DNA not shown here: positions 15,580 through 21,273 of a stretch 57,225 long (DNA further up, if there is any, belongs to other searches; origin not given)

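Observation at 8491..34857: Hidden higher-order architecture: super-repeats of 28, 21, 21, 14 and 18 modules, with the first four differing by blocks of about 1.81 kb (7 modules)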

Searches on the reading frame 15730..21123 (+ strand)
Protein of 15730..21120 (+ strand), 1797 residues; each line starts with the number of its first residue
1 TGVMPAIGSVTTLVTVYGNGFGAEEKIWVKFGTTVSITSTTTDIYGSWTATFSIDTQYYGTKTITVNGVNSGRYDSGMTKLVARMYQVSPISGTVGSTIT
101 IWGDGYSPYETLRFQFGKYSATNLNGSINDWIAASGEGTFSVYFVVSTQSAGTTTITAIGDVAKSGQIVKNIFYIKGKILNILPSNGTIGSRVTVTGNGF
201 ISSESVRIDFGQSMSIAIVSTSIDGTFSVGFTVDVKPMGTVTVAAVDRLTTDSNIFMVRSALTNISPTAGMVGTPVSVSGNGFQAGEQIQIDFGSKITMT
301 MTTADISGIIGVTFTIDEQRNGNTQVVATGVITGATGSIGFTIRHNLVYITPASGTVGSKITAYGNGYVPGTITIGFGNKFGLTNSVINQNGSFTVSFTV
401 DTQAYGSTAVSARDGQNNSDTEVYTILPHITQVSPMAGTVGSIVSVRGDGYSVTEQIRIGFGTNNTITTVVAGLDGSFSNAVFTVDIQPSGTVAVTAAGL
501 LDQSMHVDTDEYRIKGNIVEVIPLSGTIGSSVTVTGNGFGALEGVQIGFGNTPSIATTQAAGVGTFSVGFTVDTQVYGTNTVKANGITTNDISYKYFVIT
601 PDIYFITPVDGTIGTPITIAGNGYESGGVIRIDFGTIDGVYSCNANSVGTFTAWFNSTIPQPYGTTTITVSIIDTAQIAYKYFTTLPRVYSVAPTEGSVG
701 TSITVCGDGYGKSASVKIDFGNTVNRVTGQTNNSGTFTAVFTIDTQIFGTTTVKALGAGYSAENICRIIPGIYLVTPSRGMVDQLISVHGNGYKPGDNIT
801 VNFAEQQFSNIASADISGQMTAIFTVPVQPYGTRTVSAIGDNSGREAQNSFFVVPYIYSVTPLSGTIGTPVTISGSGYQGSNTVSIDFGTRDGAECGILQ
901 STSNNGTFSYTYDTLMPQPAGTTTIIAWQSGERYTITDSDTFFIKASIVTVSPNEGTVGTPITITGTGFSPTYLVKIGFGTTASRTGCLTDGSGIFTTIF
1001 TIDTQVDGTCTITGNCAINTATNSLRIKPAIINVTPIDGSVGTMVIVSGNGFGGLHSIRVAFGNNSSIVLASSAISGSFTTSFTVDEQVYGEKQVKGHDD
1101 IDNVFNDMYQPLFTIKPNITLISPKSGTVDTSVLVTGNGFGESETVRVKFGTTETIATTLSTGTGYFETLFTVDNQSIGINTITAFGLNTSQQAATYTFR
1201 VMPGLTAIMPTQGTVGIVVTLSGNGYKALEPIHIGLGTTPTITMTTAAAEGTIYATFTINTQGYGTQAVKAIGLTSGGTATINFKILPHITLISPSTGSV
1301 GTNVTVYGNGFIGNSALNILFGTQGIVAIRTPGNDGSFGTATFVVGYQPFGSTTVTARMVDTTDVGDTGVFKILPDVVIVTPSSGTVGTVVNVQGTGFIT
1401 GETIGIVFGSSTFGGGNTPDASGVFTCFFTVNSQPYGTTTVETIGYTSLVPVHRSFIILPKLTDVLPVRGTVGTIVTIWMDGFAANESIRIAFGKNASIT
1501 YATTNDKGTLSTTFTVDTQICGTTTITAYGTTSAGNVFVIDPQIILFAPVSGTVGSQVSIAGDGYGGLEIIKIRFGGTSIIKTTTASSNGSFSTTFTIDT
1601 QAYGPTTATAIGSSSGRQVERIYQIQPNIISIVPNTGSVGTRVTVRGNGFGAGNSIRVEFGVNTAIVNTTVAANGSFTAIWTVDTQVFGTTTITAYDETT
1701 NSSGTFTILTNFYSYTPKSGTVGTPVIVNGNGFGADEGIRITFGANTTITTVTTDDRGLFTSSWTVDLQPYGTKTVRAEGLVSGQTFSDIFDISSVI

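Call 13: search_protein_families(library=pfam, proteins=[window:15730-21120:+], max_evalue=0.01)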
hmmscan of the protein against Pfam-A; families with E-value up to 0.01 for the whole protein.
window:15730-21120:+ (1797 aa): 1 family
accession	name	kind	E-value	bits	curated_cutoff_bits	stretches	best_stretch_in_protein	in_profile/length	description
PF01833.30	TIG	-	1.5e-37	127.9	20.9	6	1288-1361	1-72/84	IPT/TIG domain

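Call 19: find_homologous_proteins(query=window:15733-21123:+, max_evalue=1e-10)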
Query window:15733-21123:+ (1797 aa): 63 proteins with E <= 1e-10 among 8000 candidates.
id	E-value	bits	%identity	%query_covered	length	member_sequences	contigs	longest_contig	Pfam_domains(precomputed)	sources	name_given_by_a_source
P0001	0.0e+0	2736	73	90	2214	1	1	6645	-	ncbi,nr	ncbi:hypothetical protein HY792_07235, partial [Candidatus Desantisbacteria bacterium]|nr:hypothetic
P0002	0.0e+0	1767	45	83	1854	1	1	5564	-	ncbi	ncbi:MAG: hypothetical protein AAB296_10485, partial [Candidatus Desantisbacteria bacterium]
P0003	0.0e+0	1672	44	99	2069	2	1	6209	-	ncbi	ncbi:hypothetical protein COZ13_02675, partial [Candidatus Desantisbacteria bacterium CG_4_10_14_3_u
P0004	0.0e+0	1510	42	76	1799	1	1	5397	-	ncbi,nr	ncbi:hypothetical protein HY772_03460, partial [Candidatus Woesearchaeota archaeon]|nr:hypothetical 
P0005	0.0e+0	1495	38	99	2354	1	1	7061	PF00337.30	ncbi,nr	ncbi:hypothetical protein HY792_05700, partial [Candidatus Desantisbacteria bacterium]|nr:hypothetic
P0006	0.0e+0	1396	37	86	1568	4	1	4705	-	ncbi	ncbi:hypothetical protein COX18_08985, partial [Candidatus Desantisbacteria bacterium CG23_combo_of_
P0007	0.0e+0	1368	35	99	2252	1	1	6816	-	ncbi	ncbi:hypothetical protein COZ13_06840, partial [Candidatus Desantisbacteria bacterium CG_4_10_14_3_u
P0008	0.0e+0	1346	36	99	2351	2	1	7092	-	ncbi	ncbi:hypothetical protein COZ13_00880, partial [Candidatus Desantisbacteria bacterium CG_4_10_14_3_u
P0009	0.0e+0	1266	34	99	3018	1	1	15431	-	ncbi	ncbi:MAG: hypothetical protein AB1630_04975, partial [bacterium]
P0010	0.0e+0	1173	44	78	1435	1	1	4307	-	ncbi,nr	ncbi:MAG: hypothetical protein QME49_07480, partial [bacterium]|nr:hypothetical protein [bacterium]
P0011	0.0e+0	1151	38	68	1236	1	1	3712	-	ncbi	ncbi:hypothetical protein COZ71_08545, partial [Candidatus Desantisbacteria bacterium CG_4_8_14_3_um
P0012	0.0e+0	1112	36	99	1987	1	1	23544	-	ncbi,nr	ncbi:hypothetical protein HY792_03090, partial [Candidatus Desantisbacteria bacterium]|nr:hypothetic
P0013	0.0e+0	1052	35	94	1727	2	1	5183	-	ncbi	ncbi:hypothetical protein COX18_02265, partial [Candidatus Desantisbacteria bacterium CG23_combo_of_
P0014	0.0e+0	1027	36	96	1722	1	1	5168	-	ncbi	ncbi:MAG: hypothetical protein AAB296_03760, partial [Candidatus Desantisbacteria bacterium]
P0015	4.0e-293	994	35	93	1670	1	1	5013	PF21992.3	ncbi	ncbi:MAG: hypothetical protein AAB296_09120, partial [Candidatus Desantisbacteria bacterium]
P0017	3.7e-266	905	35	98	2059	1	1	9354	PF01833.31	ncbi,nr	ncbi:MAG: IPT/TIG domain-containing protein, partial [bacterium]|nr:IPT/TIG domain-containing protei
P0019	1.4e-256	873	35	92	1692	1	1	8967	PF01833.31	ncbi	ncbi:hypothetical protein COZ71_05475, partial [Candidatus Desantisbacteria bacterium CG_4_8_14_3_um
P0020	6.6e-256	871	37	85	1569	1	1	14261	PF13861.13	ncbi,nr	ncbi:hypothetical protein HY793_02250, partial [Candidatus Desantisbacteria bacterium]|nr:hypothetic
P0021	1.6e-251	856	36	83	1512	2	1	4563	PF01833.31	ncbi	ncbi:hypothetical protein COZ71_02145, partial [Candidatus Desantisbacteria bacterium CG_4_8_14_3_um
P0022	1.6e-247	843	39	63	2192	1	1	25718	PF13229.13,PF13585.13,PF18962.8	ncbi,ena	-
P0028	6.2e-209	715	37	70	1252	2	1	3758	PF01833.31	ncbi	ncbi:hypothetical protein COZ71_04000, partial [Candidatus Desantisbacteria bacterium CG_4_8_14_3_um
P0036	3.8e-160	553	35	68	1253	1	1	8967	PF01833.31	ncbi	ncbi:hypothetical protein COZ71_05480, partial [Candidatus Desantisbacteria bacterium CG_4_8_14_3_um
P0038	4.3e-134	467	43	35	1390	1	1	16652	PF13715.13,PF18962.8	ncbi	ncbi:MAG: cohesin domain-containing protein [bacterium]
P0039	2.8e-133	464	42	32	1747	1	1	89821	PF13229.13,PF13715.13,PF02415.24,PF00963.25,PF18962.8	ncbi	ncbi:MAG: right-handed parallel beta-helix repeat-containing protein [bacterium]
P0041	8.6e-109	383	39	29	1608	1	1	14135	PF00404.25,PF18962.8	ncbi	ncbi:MAG: choice-of-anchor Q domain-containing protein [bacterium]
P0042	1.6e-90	323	46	22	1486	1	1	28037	PF13715.13,PF13585.13,PF00963.25,PF18962.8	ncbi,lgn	ncbi:MAG: cohesin domain-containing protein [bacterium]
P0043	5.6e-89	318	41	28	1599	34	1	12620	PF02415.24,PF18962.8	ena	-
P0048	4.3e-45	172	25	87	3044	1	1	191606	PF01833.31,PF20144.6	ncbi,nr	ncbi:MAG: IPT/TIG domain-containing protein [Ignavibacteriae bacterium]|nr:IPT/TIG domain-containing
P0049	4.6e-44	169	25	56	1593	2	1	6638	PF10648.16,PF01833.31,PF19077.7,PF17936.8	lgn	-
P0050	1.2e-43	167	24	84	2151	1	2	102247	PF01833.31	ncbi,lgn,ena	-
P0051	1.3e-40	157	26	60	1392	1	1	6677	PF01833.31,PF25788.3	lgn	-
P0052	2.0e-38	150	32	37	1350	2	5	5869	PF01833.31,PF00082.28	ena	-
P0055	3.5e-32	129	29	44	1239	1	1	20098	PF01833.31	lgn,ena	-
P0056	7.1e-31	125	28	47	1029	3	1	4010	PF01833.31,PF16760.11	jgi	-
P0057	6.7e-29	118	30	32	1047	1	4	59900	PF01833.31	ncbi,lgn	-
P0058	1.1e-28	118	27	40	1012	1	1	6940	PF01833.31,PF25788.3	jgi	jgi:hypothetical protein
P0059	1.7e-28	117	25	96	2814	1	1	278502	PF01833.31,PF05593.20,PF10581.16,PF25023.2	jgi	jgi:RHS repeat-associated protein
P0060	4.2e-18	83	25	83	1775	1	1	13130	PF01833.31,PF18962.8,PF09476.16,PF20144.6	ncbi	ncbi:MAG: T9SS type A sorting domain-containing protein, partial [Bacteroidetes bacterium]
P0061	3.9e-14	69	26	49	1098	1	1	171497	PF01833.31,PF20144.6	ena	-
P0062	4.8e-13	66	26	82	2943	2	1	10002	PF01833.31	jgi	jgi:hypothetical protein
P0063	6.5e-11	59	26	40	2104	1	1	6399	PF01833.31,PF18657.7,PF16640.12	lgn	-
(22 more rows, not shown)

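Call 30: find_encoding_contigs(protein=P0020, flank=10000, max_places=3)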
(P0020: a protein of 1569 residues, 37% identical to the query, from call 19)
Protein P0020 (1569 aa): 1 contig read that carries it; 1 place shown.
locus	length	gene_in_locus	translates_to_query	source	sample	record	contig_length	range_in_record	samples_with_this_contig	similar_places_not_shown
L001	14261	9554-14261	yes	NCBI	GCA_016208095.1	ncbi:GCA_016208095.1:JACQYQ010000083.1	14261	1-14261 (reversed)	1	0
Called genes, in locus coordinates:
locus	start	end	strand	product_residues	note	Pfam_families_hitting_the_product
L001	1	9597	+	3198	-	?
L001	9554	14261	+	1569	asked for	PF13861:FLgD_tudor (faint)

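Call 31: find_encoding_contigs(protein=P0012, flank=10000, max_places=3)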
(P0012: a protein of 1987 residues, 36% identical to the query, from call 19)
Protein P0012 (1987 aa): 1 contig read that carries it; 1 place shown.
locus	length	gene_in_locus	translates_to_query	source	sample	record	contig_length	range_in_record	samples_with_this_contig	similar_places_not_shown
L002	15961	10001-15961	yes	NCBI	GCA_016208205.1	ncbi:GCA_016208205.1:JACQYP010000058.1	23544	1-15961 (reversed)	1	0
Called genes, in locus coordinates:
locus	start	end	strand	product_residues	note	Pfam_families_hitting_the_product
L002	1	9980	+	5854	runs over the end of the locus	PF00662:Proton_antipo_N (faint)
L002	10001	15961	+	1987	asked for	?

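Call 42: find_encoding_contigs(protein=P0003, flank=10000, max_places=3)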
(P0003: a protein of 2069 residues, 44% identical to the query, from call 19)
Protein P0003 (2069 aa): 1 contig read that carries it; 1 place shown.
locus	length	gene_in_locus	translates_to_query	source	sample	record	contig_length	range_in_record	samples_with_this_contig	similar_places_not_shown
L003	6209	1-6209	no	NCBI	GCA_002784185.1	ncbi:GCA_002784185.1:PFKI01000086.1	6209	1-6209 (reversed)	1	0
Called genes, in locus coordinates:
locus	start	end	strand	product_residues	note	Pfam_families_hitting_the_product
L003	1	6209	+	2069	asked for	?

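Call 43: find_encoding_contigs(protein=P0002, flank=10000, max_places=3)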
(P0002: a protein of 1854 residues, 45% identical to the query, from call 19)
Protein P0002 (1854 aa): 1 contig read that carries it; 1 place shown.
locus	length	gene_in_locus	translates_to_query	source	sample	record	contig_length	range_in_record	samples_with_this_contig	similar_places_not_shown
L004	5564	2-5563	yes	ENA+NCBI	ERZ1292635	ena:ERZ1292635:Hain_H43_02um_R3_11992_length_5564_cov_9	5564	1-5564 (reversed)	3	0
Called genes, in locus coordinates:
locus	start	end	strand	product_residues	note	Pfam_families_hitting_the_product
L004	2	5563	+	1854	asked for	?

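Call 44: find_encoding_contigs(protein=P0004, flank=10000, max_places=3)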
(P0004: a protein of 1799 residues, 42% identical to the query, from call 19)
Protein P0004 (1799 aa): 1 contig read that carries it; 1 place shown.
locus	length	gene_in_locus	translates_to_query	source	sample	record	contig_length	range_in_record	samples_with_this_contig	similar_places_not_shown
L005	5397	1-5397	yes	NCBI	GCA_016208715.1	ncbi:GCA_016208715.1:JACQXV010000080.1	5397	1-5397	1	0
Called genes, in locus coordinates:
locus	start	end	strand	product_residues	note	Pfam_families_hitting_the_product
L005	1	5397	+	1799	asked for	?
